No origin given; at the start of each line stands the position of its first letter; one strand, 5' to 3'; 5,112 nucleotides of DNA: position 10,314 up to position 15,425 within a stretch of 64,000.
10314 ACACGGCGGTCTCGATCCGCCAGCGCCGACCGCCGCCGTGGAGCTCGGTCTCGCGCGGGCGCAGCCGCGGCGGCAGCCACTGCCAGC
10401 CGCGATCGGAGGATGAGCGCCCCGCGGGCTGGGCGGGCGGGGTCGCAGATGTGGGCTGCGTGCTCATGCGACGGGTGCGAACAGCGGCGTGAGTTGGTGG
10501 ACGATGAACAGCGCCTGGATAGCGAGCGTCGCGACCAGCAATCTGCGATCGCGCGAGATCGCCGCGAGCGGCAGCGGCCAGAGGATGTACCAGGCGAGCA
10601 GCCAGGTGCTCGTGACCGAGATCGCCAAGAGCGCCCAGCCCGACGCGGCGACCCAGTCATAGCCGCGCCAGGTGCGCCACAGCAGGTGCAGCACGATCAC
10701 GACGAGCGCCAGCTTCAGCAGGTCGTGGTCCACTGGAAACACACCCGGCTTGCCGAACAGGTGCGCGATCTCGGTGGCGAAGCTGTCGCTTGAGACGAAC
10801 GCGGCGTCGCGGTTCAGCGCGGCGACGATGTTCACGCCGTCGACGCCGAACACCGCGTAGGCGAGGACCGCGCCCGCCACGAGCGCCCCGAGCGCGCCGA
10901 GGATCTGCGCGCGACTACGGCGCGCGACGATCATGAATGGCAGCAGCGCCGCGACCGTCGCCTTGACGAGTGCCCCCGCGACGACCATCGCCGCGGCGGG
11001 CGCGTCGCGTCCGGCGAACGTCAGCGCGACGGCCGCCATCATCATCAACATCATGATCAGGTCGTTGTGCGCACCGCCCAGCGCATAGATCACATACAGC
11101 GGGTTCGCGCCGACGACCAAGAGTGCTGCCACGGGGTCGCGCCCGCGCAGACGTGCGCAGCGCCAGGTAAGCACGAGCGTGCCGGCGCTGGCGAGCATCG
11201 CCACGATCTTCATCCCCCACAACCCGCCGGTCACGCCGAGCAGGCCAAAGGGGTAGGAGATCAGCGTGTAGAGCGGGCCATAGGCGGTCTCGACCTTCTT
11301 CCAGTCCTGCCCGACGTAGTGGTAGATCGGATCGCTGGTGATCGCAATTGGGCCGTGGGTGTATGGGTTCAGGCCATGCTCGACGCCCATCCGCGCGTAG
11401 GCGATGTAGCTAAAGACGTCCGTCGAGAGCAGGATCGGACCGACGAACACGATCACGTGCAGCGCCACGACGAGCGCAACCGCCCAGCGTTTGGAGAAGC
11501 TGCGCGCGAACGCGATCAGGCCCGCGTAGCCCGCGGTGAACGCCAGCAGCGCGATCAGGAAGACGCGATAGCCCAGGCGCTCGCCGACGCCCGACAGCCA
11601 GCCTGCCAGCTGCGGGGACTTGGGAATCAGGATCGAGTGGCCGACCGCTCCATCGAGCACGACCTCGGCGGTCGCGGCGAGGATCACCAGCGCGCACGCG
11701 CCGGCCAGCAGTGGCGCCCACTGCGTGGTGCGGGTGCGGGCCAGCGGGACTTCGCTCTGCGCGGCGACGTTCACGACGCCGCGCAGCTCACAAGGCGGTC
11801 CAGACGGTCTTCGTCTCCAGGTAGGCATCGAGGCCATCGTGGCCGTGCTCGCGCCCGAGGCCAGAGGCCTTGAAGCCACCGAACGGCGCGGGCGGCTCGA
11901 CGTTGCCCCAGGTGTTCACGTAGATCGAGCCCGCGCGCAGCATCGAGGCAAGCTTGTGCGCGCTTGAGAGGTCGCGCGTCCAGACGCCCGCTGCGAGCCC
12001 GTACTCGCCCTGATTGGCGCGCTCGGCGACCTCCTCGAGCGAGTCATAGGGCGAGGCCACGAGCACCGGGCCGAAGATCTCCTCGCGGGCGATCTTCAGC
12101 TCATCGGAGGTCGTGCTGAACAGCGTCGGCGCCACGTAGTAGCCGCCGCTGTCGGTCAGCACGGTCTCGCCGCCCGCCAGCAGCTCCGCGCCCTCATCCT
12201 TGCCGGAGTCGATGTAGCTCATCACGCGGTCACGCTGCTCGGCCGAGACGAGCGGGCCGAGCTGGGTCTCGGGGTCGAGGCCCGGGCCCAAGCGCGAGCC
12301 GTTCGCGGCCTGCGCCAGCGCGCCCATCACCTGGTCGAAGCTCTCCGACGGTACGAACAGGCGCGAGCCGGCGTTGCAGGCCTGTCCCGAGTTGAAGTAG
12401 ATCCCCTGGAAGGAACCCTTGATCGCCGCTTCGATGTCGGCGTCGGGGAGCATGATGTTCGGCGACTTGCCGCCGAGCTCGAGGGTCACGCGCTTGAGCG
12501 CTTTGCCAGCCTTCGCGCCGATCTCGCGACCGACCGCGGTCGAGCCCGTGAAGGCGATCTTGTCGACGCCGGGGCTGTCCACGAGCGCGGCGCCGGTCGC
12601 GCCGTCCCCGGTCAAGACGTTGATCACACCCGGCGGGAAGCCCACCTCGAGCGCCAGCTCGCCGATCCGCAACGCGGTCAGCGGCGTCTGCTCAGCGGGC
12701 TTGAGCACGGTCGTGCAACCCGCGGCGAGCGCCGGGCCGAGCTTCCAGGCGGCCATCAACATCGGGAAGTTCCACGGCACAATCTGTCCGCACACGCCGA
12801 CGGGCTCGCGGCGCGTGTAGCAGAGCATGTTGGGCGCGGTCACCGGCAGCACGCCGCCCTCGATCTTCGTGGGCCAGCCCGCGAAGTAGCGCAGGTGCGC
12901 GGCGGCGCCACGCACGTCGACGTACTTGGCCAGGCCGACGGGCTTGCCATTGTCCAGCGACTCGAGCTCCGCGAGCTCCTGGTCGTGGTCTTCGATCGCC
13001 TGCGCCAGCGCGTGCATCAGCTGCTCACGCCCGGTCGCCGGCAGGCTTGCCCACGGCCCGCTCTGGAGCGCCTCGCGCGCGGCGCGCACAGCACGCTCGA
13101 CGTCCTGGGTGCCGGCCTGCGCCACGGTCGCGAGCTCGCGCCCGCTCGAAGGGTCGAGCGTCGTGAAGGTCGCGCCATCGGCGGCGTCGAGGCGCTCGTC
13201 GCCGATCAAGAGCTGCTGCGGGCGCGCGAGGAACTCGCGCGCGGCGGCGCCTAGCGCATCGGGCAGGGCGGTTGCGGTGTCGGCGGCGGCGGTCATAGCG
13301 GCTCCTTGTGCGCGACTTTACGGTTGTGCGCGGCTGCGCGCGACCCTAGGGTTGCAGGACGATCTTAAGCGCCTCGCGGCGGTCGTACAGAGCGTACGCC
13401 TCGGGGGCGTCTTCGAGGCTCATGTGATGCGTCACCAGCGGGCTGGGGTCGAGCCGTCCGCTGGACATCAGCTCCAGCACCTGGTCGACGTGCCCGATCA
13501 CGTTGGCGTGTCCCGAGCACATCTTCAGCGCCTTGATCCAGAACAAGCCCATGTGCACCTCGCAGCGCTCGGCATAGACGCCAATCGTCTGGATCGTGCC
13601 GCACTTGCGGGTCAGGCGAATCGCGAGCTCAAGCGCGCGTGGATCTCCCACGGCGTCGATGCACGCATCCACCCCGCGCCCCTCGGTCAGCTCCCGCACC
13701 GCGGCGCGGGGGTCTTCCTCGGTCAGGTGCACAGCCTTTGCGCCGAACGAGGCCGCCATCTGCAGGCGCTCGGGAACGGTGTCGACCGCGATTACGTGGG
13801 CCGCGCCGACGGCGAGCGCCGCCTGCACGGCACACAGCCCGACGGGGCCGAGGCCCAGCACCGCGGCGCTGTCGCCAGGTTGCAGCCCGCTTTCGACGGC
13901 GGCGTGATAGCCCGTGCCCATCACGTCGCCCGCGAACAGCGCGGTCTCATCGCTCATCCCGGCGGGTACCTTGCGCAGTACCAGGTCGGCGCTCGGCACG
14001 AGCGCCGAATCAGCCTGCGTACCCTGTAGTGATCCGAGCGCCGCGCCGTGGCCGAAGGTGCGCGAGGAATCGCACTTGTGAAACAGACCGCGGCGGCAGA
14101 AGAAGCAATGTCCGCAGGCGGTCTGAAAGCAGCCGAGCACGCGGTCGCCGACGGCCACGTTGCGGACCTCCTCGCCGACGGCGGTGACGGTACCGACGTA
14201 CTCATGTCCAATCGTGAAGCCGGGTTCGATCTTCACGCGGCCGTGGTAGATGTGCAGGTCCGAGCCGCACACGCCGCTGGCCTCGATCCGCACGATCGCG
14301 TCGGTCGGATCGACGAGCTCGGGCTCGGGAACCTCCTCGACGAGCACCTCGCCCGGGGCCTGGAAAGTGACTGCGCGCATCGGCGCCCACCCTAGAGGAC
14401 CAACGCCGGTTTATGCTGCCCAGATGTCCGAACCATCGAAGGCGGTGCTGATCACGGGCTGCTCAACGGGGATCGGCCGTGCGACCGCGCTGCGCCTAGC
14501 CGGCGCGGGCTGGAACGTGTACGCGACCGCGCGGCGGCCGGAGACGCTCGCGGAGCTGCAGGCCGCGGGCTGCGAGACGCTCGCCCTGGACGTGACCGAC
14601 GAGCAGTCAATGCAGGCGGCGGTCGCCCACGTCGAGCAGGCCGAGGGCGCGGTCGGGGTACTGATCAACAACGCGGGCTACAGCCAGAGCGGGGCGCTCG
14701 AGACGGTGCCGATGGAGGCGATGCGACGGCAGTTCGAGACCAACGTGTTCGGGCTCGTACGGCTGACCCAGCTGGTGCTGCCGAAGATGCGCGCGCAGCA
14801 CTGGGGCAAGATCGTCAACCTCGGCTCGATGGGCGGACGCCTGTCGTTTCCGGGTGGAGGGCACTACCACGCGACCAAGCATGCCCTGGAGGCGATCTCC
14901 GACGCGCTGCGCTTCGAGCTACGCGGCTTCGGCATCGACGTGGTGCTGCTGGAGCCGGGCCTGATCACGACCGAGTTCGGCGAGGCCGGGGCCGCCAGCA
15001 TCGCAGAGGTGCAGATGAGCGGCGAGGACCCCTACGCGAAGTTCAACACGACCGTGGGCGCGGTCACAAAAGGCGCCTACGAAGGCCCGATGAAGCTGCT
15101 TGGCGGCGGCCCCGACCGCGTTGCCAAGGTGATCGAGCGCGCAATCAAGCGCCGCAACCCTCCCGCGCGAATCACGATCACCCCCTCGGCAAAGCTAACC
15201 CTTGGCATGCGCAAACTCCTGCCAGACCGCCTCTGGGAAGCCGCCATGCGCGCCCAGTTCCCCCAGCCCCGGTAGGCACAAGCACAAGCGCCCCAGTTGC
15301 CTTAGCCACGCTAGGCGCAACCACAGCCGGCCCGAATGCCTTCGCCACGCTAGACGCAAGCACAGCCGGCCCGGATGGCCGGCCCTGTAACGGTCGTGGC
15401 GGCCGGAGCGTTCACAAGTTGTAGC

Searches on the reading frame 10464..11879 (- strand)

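Call 64: search_protein_families(library=pfam, proteins=[window:10464-11879:-], max_evalue=0.00001)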
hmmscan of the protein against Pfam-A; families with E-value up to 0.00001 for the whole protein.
window:10464-11879:- (471 aa): 1 family
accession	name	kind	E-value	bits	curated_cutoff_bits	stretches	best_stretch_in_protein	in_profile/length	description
PF09594.16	GT87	-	9.8e-11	42.3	25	1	200-418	3-231/237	Glycosyltransferase family 87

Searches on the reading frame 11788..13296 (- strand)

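Call 64: search_protein_families(library=pfam, proteins=[window:11788-13296:-], max_evalue=0.00001)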
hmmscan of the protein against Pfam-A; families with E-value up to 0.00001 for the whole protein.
window:11788-13296:- (502 aa): 1 family
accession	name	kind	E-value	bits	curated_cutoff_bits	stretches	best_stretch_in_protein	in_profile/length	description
PF00171.27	Aldedh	-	6.4e-170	566.1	23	1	41-498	6-461/461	Aldehyde dehydrogenase family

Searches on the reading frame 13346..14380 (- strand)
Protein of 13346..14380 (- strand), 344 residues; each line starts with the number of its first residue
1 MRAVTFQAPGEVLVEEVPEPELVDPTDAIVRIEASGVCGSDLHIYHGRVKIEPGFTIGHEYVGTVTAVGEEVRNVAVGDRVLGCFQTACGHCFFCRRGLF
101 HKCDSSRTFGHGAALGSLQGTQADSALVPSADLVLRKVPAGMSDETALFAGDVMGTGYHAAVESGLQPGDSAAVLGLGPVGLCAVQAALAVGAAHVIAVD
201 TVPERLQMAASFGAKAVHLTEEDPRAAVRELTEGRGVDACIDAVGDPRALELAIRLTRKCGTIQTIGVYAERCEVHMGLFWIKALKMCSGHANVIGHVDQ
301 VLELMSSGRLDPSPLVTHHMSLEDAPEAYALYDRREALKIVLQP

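Call 65: search_protein_families(library=pfam, proteins=[window:13346-14380:-], max_evalue=0.00001)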
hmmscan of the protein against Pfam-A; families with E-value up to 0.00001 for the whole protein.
window:13346-14380:- (344 aa): 3 families
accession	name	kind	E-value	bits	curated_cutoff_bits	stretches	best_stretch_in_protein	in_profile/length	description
PF00107.32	ADH_zinc_N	-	1.7e-25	89.9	31.8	1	179-305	1-127/129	Zinc-binding dehydrogenase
PF08240.17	ADH_N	-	4e-25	88.5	23.5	1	25-134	2-100/104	Alcohol dehydrogenase GroES-like domain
PF13602.12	ADH_zinc_N_2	-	3.6e-08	34.8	27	1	224-335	12-126/134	Zinc-binding dehydrogenase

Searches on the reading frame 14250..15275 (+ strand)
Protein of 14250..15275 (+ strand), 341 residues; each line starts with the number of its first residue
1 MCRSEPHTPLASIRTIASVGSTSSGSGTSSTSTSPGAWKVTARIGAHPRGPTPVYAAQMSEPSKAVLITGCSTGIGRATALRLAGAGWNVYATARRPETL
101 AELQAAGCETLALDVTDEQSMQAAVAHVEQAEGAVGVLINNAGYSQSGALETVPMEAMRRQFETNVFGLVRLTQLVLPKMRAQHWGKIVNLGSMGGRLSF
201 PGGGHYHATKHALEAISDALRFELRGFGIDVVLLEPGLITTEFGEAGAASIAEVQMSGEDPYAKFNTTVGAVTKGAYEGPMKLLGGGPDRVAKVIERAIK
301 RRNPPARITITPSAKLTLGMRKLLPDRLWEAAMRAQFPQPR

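Call 65: search_protein_families(library=pfam, proteins=[window:14250-15275:+], max_evalue=0.00001)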
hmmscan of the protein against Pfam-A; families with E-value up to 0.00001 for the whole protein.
window:14250-15275:+ (341 aa): 4 families
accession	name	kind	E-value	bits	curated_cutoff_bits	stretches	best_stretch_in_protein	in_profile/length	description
PF00106.31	adh_short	-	4.5e-48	163.8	26.6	1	64-244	1-187/195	short chain dehydrogenase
PF13561.12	adh_short_C2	-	5.6e-34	118.2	27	1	73-246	6-183/236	Enoyl-(Acyl carrier protein) reductase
PF08659.16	KR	-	1e-14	55.3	22.6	1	66-221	3-164/180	KR domain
PF13460.12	NAD_binding_10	-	1.1e-07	32.3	27.2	1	72-242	3-149/184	NAD(P)H-binding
